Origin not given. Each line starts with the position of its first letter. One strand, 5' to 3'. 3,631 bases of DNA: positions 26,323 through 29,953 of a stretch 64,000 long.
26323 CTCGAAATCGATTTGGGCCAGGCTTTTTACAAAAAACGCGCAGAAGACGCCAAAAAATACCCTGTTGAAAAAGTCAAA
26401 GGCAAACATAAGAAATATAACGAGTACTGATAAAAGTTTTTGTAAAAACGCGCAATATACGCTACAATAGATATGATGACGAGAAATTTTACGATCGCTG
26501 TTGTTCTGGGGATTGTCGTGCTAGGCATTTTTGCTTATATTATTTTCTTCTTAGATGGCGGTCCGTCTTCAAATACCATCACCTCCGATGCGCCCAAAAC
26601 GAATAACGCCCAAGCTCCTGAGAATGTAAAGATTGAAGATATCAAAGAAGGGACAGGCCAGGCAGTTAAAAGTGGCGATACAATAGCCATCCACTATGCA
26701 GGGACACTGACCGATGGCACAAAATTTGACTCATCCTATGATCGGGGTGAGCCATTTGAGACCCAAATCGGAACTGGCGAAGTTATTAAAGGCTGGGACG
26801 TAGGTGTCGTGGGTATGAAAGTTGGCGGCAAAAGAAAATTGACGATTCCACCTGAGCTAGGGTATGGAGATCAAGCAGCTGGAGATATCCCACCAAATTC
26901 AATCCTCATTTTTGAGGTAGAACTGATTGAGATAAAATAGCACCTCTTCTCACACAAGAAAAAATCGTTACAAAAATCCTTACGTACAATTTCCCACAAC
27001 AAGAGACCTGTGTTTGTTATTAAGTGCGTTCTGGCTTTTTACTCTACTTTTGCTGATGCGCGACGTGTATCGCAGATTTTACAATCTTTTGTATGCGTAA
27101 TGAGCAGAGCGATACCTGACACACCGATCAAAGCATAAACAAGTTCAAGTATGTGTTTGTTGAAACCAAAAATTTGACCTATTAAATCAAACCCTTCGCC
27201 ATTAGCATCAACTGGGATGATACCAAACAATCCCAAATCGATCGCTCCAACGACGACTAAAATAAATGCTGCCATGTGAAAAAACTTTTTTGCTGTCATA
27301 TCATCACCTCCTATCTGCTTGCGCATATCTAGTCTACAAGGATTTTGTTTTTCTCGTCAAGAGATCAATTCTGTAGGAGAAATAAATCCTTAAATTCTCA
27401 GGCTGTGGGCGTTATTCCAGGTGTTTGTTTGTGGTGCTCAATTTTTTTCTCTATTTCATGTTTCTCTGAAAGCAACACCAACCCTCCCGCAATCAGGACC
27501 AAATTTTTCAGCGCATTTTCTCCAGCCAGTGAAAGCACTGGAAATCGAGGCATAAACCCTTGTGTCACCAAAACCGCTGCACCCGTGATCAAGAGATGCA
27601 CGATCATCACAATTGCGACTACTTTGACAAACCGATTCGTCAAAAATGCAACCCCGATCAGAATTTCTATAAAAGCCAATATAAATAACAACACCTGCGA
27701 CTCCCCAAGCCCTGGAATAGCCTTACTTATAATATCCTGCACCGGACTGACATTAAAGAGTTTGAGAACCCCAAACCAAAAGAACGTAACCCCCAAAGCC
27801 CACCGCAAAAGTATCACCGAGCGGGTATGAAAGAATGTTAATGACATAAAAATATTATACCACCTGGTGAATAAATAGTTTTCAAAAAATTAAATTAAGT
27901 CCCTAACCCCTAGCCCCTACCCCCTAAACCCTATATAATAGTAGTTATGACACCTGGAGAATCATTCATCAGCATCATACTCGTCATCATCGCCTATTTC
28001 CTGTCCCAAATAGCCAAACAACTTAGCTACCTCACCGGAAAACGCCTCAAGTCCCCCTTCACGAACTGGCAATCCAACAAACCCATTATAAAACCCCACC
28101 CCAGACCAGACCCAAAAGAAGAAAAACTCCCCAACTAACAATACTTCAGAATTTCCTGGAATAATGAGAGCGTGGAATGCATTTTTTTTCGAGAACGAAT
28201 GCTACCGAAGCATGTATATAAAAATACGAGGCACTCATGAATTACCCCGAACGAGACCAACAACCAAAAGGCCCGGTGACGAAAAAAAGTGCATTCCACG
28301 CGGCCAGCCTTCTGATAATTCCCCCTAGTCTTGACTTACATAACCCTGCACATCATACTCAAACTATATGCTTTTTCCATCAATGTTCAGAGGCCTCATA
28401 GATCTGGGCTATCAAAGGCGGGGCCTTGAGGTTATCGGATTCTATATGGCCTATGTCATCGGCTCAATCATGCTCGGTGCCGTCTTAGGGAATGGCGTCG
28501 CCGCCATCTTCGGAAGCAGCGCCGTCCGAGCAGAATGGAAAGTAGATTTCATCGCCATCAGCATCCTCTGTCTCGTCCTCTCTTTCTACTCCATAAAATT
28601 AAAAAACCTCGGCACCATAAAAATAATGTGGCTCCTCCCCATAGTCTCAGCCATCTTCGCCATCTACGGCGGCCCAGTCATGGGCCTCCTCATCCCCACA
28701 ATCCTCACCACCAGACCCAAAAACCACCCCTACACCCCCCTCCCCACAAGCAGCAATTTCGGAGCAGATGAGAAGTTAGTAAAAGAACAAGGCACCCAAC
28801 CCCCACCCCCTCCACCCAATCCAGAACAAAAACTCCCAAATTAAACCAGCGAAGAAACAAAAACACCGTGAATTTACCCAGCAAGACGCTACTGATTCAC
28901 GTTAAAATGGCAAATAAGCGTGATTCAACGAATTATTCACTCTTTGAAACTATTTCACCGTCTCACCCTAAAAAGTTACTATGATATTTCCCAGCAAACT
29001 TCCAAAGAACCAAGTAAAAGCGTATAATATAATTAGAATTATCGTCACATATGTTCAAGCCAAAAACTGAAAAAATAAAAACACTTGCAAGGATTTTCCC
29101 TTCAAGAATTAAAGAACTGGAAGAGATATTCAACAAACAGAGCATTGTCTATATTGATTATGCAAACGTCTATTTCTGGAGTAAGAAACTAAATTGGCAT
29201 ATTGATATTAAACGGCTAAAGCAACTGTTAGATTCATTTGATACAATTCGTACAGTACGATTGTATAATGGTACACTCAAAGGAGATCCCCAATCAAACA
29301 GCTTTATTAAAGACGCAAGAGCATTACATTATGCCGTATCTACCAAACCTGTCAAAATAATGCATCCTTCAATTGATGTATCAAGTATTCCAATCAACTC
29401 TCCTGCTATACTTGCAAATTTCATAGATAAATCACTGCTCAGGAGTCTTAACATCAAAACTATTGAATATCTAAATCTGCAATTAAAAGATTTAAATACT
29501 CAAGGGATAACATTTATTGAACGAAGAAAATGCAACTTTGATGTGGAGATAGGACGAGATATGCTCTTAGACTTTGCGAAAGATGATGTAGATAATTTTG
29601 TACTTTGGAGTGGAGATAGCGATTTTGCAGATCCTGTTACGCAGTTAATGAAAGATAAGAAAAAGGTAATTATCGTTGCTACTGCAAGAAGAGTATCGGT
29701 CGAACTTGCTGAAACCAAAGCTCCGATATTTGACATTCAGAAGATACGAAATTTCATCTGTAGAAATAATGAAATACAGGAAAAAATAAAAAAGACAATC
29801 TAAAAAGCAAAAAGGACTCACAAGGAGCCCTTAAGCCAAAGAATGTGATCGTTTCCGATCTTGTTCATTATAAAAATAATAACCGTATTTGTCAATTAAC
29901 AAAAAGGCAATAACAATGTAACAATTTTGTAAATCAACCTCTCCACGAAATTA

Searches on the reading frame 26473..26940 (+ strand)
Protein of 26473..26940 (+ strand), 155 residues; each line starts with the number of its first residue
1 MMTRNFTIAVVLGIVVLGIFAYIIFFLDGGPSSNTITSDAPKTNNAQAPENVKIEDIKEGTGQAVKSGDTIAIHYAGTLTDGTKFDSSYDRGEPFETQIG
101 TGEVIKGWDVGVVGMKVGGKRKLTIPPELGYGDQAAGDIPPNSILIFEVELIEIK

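Call 20: search_protein_families(library=pfam, proteins=[window:26473-26940:+], max_evalue=0.001)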
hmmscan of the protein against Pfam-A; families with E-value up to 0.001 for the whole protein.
window:26473-26940:+ (155 aa): 1 family
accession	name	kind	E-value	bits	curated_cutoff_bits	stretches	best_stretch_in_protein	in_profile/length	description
PF00254.34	FKBP_C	-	5.5e-37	126.4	21.1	1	64-152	4-94/94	FKBP-type peptidyl-prolyl cis-trans isomerase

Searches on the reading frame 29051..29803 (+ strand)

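Call 21: search_protein_families(library=pfam, proteins=[window:29051-29803:+], max_evalue=0.001)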
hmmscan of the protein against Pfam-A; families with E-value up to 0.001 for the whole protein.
window:29051-29803:+ (250 aa): 1 family
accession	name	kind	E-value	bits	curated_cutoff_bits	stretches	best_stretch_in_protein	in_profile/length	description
PF01936.24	NYN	-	2.4e-17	64.3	24.2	1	136-214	56-129/145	NYN domain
